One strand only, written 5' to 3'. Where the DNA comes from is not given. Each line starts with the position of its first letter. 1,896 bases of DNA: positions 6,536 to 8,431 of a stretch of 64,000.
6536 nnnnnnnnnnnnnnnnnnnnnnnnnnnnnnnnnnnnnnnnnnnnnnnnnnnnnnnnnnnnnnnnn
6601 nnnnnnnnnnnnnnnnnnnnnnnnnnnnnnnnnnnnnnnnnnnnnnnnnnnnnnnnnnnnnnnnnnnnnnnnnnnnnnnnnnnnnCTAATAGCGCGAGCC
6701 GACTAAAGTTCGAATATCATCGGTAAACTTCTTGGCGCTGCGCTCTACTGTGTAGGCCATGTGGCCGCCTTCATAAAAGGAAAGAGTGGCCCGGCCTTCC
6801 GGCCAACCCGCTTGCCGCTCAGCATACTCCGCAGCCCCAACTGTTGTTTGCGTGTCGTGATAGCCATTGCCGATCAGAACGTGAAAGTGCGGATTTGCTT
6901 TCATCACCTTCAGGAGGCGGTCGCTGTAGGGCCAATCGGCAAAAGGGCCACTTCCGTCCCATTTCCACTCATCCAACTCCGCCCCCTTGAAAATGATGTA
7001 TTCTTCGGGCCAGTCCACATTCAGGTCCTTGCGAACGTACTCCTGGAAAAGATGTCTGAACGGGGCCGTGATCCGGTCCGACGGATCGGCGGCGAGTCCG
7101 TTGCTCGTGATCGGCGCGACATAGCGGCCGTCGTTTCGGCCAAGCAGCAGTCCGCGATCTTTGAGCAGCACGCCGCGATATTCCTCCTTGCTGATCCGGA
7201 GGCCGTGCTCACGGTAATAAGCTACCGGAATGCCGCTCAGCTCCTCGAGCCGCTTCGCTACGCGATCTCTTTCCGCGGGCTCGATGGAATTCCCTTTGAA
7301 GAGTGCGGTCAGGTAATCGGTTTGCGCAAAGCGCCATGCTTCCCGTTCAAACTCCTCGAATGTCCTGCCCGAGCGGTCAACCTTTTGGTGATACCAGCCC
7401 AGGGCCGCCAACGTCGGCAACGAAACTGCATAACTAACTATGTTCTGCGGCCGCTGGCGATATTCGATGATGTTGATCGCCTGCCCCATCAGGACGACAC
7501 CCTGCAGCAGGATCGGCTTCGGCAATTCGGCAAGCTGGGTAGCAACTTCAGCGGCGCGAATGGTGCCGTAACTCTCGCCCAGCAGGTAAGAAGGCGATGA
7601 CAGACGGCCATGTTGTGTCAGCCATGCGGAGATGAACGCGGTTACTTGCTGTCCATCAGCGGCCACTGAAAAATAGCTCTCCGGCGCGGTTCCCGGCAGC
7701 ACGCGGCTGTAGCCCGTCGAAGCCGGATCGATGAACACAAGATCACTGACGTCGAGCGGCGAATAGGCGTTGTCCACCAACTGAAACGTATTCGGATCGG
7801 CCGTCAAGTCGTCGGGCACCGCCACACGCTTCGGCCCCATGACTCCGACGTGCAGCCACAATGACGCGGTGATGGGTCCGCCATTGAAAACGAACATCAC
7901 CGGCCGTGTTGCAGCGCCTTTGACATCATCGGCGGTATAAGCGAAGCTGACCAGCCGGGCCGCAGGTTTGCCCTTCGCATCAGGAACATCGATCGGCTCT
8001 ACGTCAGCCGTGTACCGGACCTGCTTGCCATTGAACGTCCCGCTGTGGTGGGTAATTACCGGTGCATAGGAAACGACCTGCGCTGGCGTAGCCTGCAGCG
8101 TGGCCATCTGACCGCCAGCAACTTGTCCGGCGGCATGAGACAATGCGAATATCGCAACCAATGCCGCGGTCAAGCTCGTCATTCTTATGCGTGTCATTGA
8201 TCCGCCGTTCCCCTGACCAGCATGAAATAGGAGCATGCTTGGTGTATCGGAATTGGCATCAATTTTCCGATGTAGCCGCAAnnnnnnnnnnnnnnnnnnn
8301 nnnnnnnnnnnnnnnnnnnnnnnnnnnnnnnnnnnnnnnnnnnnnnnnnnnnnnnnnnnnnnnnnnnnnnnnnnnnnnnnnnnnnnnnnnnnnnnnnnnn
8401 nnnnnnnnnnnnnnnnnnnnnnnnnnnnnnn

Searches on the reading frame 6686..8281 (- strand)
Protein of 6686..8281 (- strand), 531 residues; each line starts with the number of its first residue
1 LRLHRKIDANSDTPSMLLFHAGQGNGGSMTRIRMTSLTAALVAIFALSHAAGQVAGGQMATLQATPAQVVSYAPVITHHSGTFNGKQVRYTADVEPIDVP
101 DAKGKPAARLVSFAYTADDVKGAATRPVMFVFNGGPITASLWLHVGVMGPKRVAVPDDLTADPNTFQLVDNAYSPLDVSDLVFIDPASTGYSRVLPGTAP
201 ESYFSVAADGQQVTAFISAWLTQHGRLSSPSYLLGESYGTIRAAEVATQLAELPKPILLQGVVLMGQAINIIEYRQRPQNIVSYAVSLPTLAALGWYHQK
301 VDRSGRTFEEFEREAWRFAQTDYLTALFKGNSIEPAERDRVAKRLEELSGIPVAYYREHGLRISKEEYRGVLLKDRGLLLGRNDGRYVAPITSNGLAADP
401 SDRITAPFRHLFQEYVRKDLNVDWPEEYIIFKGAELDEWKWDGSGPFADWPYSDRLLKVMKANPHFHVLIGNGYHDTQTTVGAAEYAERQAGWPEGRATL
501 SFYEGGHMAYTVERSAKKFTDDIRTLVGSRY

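Call 3: search_protein_families(library=pfam, proteins=[window:6686-8281:-])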
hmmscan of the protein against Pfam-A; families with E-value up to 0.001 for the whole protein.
window:6686-8281:- (531 aa): 1 family
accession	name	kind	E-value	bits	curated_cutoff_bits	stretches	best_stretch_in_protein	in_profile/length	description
PF00450.28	Peptidase_S10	-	5.1e-11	43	21.9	1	121-264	35-176/420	Serine carboxypeptidase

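Call 4: search_protein_families(library=ncbifam, proteins=[window:6686-8281:-])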
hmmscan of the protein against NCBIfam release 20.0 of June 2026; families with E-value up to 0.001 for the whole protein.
window:6686-8281:- (531 aa): 0 families
